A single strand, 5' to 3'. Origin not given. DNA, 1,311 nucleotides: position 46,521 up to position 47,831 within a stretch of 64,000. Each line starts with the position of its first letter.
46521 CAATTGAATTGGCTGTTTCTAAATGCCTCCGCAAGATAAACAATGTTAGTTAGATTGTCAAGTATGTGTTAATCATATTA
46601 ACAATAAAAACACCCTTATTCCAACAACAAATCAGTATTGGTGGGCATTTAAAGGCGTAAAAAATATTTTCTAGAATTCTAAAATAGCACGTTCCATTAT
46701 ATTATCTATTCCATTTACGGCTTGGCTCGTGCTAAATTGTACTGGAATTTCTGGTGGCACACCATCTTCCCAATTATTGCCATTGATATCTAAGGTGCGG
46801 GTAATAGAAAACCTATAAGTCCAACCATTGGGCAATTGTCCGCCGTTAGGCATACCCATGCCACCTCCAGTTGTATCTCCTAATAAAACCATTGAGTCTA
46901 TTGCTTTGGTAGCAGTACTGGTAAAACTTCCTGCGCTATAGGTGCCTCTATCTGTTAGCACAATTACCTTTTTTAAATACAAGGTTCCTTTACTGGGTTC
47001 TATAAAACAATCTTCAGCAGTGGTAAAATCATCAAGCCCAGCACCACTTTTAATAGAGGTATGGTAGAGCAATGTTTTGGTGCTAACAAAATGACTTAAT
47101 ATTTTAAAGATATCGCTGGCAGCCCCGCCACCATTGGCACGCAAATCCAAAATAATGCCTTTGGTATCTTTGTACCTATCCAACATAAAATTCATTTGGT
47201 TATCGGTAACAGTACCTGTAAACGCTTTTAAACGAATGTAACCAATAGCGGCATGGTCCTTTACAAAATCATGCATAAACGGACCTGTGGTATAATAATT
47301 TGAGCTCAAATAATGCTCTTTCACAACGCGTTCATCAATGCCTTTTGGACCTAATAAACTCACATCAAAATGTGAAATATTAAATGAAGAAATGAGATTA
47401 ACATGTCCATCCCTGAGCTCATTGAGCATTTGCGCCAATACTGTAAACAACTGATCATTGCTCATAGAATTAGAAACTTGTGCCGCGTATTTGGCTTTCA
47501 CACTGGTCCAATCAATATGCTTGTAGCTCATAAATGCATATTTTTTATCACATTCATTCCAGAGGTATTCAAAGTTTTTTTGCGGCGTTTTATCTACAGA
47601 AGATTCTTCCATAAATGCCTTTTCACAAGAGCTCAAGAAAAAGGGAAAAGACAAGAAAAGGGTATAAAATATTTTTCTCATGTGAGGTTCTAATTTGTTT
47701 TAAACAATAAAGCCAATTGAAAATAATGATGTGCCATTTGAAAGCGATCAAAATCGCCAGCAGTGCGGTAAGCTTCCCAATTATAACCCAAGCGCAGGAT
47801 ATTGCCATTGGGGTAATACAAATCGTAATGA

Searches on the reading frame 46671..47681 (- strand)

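Call 101: search_protein_families(library=pfam, proteins=[window:46671-47681:-], max_evalue=0.1)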
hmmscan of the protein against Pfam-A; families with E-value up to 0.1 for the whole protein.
window:46671-47681:- (336 aa): 3 families
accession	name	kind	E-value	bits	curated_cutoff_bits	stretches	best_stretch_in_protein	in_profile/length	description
PF03572.23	Peptidase_S41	-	6.7e-27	94.5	24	1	146-314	2-165/165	Peptidase family S41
PF14684.11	Tricorn_C1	-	2.9e-12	46.7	24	1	32-86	4-58/59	Tricorn protease C1 domain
PF22999.2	LTN1_E3_ligase_6th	-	0.044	13.7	27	1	25-115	72-160/221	LTN1 family HEAT repeat region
